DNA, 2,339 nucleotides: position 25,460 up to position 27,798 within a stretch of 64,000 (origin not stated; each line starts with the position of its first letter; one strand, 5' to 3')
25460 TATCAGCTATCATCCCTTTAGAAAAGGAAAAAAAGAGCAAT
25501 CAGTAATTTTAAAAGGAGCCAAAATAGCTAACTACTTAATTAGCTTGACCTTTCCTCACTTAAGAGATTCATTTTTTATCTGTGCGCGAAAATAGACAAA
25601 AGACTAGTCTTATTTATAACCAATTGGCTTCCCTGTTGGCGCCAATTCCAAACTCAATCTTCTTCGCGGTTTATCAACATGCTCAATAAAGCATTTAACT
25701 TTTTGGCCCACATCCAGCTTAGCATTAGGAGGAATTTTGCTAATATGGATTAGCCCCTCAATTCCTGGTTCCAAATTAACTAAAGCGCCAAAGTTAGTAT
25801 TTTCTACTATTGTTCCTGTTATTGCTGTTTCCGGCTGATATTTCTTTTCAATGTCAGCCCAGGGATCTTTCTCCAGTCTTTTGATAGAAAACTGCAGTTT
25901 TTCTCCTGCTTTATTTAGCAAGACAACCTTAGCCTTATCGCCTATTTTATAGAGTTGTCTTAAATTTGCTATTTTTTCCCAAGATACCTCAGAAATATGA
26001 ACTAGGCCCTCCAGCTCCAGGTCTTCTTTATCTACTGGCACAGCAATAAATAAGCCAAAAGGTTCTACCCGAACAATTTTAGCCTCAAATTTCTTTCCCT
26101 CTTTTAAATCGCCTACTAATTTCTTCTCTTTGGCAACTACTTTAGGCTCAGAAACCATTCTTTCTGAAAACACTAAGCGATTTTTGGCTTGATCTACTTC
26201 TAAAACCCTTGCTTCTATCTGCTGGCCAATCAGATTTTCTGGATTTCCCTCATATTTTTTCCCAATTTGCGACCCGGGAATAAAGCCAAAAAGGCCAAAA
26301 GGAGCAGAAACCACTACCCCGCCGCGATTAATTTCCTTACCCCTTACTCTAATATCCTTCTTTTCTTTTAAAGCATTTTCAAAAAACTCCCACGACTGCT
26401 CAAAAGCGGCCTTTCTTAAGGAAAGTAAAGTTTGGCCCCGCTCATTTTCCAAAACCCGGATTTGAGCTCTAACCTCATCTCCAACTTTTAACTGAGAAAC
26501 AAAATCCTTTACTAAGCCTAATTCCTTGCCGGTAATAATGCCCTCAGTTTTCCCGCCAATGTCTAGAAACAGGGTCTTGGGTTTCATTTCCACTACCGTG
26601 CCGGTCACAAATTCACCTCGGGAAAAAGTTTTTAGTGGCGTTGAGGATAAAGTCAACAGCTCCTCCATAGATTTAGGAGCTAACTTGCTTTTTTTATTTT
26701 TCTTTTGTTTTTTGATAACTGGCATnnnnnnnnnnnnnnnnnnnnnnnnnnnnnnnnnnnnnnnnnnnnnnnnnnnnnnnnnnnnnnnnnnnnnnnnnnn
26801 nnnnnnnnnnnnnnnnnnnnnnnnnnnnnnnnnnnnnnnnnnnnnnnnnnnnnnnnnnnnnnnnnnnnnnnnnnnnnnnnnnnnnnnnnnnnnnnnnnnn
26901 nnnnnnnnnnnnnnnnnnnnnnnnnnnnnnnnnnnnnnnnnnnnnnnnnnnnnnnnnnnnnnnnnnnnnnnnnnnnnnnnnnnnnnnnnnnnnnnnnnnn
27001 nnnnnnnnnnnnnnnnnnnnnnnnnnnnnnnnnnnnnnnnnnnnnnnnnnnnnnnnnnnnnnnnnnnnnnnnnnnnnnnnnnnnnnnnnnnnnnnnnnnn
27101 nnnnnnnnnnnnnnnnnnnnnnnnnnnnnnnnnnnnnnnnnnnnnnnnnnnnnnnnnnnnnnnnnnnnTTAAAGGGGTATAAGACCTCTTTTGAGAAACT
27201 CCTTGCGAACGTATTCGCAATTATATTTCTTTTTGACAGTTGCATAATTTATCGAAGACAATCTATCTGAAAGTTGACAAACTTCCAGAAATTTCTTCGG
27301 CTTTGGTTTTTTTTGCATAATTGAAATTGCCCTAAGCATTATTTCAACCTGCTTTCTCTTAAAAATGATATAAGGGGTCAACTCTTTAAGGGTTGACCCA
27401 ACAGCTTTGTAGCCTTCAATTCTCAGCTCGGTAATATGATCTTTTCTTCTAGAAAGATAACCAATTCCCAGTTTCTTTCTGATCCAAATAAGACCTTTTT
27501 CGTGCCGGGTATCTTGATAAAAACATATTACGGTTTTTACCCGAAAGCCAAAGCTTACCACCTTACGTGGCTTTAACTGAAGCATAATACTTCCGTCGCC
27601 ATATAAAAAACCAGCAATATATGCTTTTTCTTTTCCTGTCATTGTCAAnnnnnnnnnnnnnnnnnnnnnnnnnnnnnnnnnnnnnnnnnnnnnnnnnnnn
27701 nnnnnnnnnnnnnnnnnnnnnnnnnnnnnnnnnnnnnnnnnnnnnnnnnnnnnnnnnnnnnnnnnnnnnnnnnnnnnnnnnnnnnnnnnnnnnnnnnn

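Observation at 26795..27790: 23S rRNA interrupted near the sarcin-ricin loop by a ~760-nt intron encoding a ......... homing endonuclease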

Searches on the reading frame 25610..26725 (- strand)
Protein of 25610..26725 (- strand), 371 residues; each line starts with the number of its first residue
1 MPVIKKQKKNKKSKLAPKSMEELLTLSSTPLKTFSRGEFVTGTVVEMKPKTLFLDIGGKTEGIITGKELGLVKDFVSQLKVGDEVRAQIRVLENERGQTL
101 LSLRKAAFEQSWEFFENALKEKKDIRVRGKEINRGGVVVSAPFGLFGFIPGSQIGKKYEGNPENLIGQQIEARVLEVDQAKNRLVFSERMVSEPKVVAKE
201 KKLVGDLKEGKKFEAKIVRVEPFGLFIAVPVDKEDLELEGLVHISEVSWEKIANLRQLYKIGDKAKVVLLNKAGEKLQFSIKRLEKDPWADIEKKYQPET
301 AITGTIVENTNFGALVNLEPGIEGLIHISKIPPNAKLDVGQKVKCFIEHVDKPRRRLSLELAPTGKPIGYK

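Call 50: find_homologous_proteins(query=window:25610-26725:-, max_evalue=1e-30)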
Query window:25610-26725:- (371 aa): 6734 proteins with E <= 1e-30 among 8000 candidates; the best 120 are listed.
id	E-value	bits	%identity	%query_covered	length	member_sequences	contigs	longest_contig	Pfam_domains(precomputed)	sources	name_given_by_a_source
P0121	2.3e-235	798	100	100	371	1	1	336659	PF00575.30,PF23459.2,PF24685.2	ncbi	ncbi:MAG: S1 RNA-binding domain-containing protein [Candidatus Shapirobacteria bacterium]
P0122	8.6e-189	645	79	100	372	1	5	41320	PF00575.30,PF23459.2,PF24685.2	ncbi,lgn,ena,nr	ncbi:30S ribosomal protein S1 [Candidatus Shapirobacteria bacterium]|nr:30S ribosomal protein S1 [Ca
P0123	5.1e-188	643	82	96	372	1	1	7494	PF00575.30,PF23459.2,PF24685.2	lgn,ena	-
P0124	5.8e-186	636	81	96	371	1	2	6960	PF00575.30,PF23459.2,PF24685.2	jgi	-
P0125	5.3e-178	610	77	96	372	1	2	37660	PF00575.30,PF23459.2,PF24685.2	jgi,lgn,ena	-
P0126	5.2e-166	570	73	96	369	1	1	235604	PF00575.30,PF23459.2,PF24685.2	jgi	-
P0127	9.4e-163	559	68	100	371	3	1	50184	PF00575.30,PF23459.2,PF24685.2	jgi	-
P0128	3.2e-160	551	71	98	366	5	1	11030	PF00575.30,PF23459.2,PF24685.2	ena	-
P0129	7.4e-149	514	66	97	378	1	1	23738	PF00575.30,PF23459.2,PF24685.2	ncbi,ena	-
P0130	1.7e-148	513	66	96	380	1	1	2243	PF00575.30,PF23459.2,PF24685.2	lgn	-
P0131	9.3e-147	507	66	96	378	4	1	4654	PF00575.30,PF23459.2,PF24685.2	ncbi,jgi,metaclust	metaclust:\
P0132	5.0e-146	504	66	96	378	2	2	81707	PF00575.30,PF23459.2,PF24685.2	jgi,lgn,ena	-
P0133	6.3e-146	504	65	99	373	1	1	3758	PF00575.30,PF23459.2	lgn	-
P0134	1.7e-142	493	64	95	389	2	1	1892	PF00575.30,PF23459.2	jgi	-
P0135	2.6e-140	486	61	99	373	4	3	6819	PF00575.30,PF23459.2,PF24685.2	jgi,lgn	jgi:small subunit ribosomal protein S1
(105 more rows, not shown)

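Call 52: find_encoding_contigs(protein=P0122, flank=2500, max_places=1)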
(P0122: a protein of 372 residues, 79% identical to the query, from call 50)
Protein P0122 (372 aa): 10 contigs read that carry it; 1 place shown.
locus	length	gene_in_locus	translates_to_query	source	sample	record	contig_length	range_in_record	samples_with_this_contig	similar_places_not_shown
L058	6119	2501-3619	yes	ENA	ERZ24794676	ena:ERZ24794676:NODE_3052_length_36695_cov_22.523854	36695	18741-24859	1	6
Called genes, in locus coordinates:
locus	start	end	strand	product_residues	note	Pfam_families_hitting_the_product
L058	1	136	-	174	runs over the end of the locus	-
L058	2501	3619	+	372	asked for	PF00575:S1 (weak), PF23459:S1_RRP5 (faint), PF24685:OB_RRP5_4th (faint), PF00575:S1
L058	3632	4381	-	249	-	PF13489:Methyltransf_23, PF13847:Methyltransf_31 (faint), PF08241:Methyltransf_11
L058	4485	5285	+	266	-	PF06182:ABC2_membrane_6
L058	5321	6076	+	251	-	PF06182:ABC2_membrane_6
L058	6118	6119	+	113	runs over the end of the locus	PF03819:MazG (weak)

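Call 53: find_encoding_contigs(protein=P0125, flank=2500, max_places=1)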
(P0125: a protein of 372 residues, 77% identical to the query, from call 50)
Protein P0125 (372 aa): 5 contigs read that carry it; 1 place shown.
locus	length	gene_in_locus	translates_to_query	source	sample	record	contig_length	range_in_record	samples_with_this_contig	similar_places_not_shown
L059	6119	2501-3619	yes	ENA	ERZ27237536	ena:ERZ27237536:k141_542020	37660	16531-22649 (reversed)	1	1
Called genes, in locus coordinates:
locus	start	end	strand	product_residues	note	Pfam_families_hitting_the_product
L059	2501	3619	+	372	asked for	PF00575:S1, PF24685:OB_RRP5_4th (faint), PF00575:S1, PF23459:S1_RRP5 (weak)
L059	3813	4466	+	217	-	PF06182:ABC2_membrane_6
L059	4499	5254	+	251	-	PF06182:ABC2_membrane_6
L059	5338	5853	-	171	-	PF02353:CMAS (weak), PF03848:TehB (weak), PF05219:DREV (weak), PF13489:Methyltransf_23, PF13847:Methyltransf_31 (weak), PF08241:Methyltransf_11, PF08242:Methyltransf_12, PF13649:Methyltransf_25, +1 more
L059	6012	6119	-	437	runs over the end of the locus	PF01336:tRNA_anti-codon, PF00152:tRNA-synt_2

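Call 54: find_encoding_contigs(protein=P0126, flank=2500, max_places=1)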
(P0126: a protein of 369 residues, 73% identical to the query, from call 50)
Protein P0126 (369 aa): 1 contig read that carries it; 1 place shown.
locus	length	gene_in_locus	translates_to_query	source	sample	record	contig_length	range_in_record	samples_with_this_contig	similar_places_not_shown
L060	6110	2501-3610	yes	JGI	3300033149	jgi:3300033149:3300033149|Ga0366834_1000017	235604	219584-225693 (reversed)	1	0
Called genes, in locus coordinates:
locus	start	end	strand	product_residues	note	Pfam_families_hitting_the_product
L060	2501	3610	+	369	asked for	PF00575:S1 (weak), PF23459:S1_RRP5 (faint), PF24685:OB_RRP5_4th (faint), PF00575:S1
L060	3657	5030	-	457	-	PF01261:AP_endonuc_2, PF02245:Pur_DNA_glyco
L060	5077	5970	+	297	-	PF14257:DUF4349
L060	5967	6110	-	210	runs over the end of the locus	PF02775:TPP_enzyme_C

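Call 55: find_encoding_contigs(protein=P0127, flank=2500, max_places=1)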
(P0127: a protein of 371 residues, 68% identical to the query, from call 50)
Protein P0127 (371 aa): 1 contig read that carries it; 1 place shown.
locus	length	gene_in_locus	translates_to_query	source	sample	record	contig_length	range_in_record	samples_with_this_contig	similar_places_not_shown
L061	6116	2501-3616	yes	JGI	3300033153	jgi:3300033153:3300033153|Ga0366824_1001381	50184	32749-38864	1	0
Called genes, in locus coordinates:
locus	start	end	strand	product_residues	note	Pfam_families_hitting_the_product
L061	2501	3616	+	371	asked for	PF00575:S1, PF23459:S1_RRP5 (faint), PF24685:OB_RRP5_4th (faint), PF00575:S1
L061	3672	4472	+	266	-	PF06182:ABC2_membrane_6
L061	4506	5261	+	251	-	PF06182:ABC2_membrane_6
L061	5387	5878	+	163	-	PF00293:NUDIX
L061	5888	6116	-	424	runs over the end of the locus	PF01663:Phosphodiest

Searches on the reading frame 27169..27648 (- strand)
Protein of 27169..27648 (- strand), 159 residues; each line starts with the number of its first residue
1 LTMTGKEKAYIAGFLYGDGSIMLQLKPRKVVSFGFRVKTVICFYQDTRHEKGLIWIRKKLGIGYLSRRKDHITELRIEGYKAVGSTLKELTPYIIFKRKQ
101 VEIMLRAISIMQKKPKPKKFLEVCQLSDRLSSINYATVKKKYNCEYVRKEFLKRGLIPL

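Call 5: search_protein_families(library=pfam, proteins=[window:27169-27648:-], max_evalue=1)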
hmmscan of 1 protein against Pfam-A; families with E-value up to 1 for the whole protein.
window:27169-27648:- (159 aa): 1 family
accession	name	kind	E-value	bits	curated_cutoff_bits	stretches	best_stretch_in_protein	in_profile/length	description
PF00961.24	LAGLIDADG_1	-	4e-06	28.1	23.1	1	11-84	1-76/102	LAGLIDADG endonuclease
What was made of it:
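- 27169..27642 (-): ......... homing endonuclease gene, 157 aa (an alternative TTG start at 27648 gives 159 aa), located in the P6a loop. Call 5 (Pfam).
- On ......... homing endonuclease, single-motif I-CreI-like: 28.1 bits against a cut-off of 23.1, one stretch, 157 aa (call 5).
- Checked: The motif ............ is present, and Pfam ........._1 scores 28.1 bits against a cut-off of 23.1 (call 5).
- Endonuclease: Pfam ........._1 above its cut-off (call 5).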

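Call 6: search_solved_structures(query=window:27169-27648:-, max_evalue=1, show_alignments=2)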
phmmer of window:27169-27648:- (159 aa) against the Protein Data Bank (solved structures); distinct sequences matched with E-value up to 1: 94 (the best 60 are shown).
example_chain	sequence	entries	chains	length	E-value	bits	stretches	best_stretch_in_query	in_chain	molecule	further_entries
3mx9_A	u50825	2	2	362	4e-35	124.3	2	9-147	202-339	Protein scV3V2(G19S) | scV3V2(G19S)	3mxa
3fd2_A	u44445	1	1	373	2.2e-31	112.2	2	3-157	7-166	Site-specific DNA endonuclease I-MsoI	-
6fb1_A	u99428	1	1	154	8.8e-18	68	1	9-147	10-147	DNA endonuclease I-CreI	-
6fb0_A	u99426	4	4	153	8.8e-18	68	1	9-147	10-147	DNA endonuclease I-CreI | I-CreI monomer A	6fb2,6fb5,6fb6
1mow_A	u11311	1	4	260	9.2e-18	68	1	8-147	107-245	chimera of homing endonuclease I-DmoI and DNA endonuclease I-CreI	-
2vbn_B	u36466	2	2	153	4.4e-17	65.8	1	9-147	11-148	DNA ENDONUCLEASE I-CREI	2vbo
2o7m_A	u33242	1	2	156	6.4e-17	65.2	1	9-147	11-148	DNA endonuclease I-CreI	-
1bp7_A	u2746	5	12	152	6.5e-17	65.2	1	9-147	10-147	PROTEIN (I-CREI) | DNA ENDONUCLEASE I-CREI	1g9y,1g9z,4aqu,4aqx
1n3e_A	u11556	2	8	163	7e-17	65.1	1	9-148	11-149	DNA endonuclease I-CreI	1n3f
3mip_A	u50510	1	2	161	8.4e-17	64.8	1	4-156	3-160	Mso-8G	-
3mxb_B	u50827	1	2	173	8.8e-17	64.8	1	9-148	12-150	V2(K7E-G19S)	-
4aae_A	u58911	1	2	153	1.2e-16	64.4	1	9-147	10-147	DNA ENDONUCLEASE I-CREI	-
6fb8_A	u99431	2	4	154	1.2e-16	64.4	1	9-147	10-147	DNA endonuclease I-CreI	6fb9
4aab_A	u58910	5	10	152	1.2e-16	64.4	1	9-147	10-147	DNA ENDONUCLEASE I-CREI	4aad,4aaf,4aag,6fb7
2vbn_A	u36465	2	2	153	1.3e-16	64.2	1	9-147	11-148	DNA ENDONUCLEASE I-CREI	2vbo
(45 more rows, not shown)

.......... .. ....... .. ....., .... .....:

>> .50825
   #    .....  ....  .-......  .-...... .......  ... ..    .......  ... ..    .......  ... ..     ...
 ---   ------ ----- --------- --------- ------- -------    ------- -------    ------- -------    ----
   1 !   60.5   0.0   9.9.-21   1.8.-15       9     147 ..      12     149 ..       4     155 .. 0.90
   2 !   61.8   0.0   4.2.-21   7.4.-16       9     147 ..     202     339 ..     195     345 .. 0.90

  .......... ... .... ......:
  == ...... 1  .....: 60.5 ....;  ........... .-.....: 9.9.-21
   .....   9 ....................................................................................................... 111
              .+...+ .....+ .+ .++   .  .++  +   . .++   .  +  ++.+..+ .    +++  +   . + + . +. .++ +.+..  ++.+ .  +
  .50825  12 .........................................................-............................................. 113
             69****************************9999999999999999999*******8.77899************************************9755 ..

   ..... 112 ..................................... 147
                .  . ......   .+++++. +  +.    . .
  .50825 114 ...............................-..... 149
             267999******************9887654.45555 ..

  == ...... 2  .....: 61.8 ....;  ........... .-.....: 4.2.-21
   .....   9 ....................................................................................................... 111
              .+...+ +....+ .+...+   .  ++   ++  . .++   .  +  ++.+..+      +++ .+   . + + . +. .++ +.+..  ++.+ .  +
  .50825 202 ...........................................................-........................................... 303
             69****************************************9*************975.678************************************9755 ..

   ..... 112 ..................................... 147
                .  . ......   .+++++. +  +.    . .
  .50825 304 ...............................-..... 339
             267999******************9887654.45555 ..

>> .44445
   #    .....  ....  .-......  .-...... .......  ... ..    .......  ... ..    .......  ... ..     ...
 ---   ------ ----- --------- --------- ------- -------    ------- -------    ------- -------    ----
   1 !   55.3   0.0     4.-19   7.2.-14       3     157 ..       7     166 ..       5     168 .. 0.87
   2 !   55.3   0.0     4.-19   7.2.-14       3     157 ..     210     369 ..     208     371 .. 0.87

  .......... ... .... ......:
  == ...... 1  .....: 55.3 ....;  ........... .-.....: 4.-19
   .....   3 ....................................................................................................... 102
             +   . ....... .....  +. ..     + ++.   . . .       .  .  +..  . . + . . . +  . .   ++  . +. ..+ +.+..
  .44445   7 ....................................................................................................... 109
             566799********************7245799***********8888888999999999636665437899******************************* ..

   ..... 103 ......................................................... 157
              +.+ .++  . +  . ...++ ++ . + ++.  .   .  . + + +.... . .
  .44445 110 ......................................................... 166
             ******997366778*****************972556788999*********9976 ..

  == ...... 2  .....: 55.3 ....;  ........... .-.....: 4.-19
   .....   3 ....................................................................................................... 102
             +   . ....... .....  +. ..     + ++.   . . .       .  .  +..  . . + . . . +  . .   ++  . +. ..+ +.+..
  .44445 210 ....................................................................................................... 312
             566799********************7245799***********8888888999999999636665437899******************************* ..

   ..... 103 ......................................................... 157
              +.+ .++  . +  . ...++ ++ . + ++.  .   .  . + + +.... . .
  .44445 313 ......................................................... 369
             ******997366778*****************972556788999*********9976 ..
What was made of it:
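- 27169..27642 (-): Call 6 (I-CreI, I-MsoI and I-CvuI, E about 1e-17 to 1e-14).
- On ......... homing endonuclease, single-motif I-CreI-like: I-CreI at 8.8e-18 over residues 9-147 and I-MsoI at 5.8e-15 over 3-157 (call 6).
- Closest known: L2593 group I introns with I-CreI-family endonucleases. Same: A single-motif endonuclease of about 160 aa whose closest solved relatives are I-CreI, I-MsoI and I-CvuI (call 6).
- PDB matches to I-CreI, I-MsoI and I-CvuI span nearly the full length (call 6).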

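Call 7: find_homologous_proteins(query=window:27169-27642:-)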
Query window:27169-27642:- (157 aa): 257 proteins with E <= 0.001 among 279 candidates; the best 120 are listed.
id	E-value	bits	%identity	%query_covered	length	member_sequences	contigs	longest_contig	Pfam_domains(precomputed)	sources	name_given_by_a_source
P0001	1.5e-97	342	100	100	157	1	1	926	PF00961.25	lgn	-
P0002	3.2e-71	256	73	100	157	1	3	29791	PF00961.25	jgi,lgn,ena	-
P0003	3.5e-71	256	74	99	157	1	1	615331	PF00961.25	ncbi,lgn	-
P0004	2.4e-70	253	72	99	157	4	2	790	PF00961.25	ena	-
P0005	1.2e-69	251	71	100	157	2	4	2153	PF00961.25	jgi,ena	-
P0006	1.0e-66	242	72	99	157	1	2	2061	PF00961.25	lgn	-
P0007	1.3e-66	241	71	99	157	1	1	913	PF00961.25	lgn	-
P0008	1.1e-65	238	69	99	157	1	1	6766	PF00961.25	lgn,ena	-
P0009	7.2e-65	236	70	96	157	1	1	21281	PF00961.25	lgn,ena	-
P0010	7.6e-65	235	70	99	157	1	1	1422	PF00961.25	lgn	-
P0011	1.8e-64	234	66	99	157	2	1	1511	PF00961.25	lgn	-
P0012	3.8e-64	233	68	97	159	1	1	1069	PF00961.25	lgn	-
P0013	3.9e-62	227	66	99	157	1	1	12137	PF00961.25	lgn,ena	-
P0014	2.1e-61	224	64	99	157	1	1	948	PF00961.25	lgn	-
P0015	7.1e-61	223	67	96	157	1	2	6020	PF00961.25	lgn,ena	-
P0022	5.2e-54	200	59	100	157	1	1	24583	PF00961.25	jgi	jgi:hypothetical protein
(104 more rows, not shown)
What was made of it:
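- The identical endonuclease was assembled independently from a sequencing run (P0001, call 7).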

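Call 17: find_encoding_contigs(protein=P0003, flank=4000, max_places=2)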
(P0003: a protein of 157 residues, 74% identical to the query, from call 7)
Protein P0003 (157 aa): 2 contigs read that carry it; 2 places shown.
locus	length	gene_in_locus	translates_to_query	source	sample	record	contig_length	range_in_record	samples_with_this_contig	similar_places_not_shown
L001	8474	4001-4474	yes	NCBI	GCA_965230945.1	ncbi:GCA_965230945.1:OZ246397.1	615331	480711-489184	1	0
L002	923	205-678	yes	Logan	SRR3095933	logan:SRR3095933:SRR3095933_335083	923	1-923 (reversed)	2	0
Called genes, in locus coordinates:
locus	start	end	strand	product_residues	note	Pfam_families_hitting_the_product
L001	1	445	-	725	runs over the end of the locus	PF26449:DUF8128, PF01935:DUF87 (weak), PF10412:TrwB_AAD_bind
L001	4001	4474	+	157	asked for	PF00961:LAGLIDADG_1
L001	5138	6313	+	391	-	PF00575:S1, PF13509:S1_2 (faint), PF23459:S1_RRP5 (faint), PF00575:S1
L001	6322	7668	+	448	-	PF18073:Zn_ribbon_LapB, PF13481:AAA_25, PF03796:DnaB_C (weak), PF06745:ATPase, PF08423:Rad51, PF23442:DUF7125 (weak), PF13541:ChlI (weak)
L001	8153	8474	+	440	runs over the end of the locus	PF07497:Rho_RNA_bind, PF00006:ATP-synt_ab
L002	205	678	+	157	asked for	PF00961:LAGLIDADG_1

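Call 18: find_encoding_contigs(protein=P0002, flank=4000, max_places=2)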
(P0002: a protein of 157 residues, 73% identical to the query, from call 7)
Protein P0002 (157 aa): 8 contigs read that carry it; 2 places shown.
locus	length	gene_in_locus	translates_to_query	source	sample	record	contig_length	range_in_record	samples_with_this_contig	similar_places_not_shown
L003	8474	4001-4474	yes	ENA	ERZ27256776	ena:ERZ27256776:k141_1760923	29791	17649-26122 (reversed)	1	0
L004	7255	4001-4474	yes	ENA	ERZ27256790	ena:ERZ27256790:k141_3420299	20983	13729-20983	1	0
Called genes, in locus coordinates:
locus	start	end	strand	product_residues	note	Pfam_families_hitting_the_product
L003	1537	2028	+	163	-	PF00961:LAGLIDADG_1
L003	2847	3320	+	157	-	PF00961:LAGLIDADG_1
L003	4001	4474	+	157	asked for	PF00961:LAGLIDADG_1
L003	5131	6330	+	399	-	PF00575:S1 (weak), PF13509:S1_2 (faint), PF23459:S1_RRP5 (faint), PF00575:S1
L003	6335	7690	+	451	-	PF18073:Zn_ribbon_LapB, PF13481:AAA_25, PF06745:ATPase, PF08423:Rad51 (weak), PF23442:DUF7125 (weak), PF07088:GvpD_P-loop (weak), PF13401:AAA_22, PF13541:ChlI, +2 more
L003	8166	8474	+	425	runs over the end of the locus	PF07497:Rho_RNA_bind, PF00006:ATP-synt_ab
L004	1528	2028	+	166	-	PF00961:LAGLIDADG_1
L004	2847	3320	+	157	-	PF00961:LAGLIDADG_1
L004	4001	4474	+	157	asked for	PF00961:LAGLIDADG_1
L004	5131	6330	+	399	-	PF00575:S1 (weak), PF13509:S1_2 (faint), PF23459:S1_RRP5 (faint), PF00575:S1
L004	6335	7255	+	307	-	?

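Call 19: find_encoding_contigs(protein=P0009, flank=4000, max_places=2)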
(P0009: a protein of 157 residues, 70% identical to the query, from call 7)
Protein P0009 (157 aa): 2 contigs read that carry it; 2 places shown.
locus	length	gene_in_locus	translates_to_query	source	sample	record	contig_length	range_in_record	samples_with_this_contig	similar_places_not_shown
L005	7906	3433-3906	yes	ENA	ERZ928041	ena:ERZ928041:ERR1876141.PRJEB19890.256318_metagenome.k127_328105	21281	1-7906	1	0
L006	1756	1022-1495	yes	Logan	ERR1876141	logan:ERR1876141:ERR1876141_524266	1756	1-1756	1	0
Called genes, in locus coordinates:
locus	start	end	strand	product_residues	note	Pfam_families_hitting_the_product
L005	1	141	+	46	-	?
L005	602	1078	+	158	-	PF00961:LAGLIDADG_1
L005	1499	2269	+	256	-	PF00961:LAGLIDADG_1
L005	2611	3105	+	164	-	PF00961:LAGLIDADG_1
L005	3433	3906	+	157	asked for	PF00961:LAGLIDADG_1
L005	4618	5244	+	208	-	PF20108:DUF6498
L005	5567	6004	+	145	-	-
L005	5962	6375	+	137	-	-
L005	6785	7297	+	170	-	-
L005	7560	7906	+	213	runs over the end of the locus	-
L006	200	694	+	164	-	PF00961:LAGLIDADG_1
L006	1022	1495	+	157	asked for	PF00961:LAGLIDADG_1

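Call 20: find_encoding_contigs(protein=P0022, flank=4000, max_places=2)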
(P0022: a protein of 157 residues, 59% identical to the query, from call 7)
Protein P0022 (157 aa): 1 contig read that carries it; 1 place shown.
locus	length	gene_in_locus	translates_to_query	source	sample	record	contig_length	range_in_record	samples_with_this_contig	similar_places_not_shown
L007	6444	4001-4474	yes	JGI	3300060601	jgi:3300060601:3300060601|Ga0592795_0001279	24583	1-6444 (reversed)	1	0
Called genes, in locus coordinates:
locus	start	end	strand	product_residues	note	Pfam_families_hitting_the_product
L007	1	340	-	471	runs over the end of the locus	PF21799:MurD-like_N (weak), PF08245:Mur_ligase_M, PF02875:Mur_ligase_C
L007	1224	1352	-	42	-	-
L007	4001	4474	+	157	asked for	PF00961:LAGLIDADG_1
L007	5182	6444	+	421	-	?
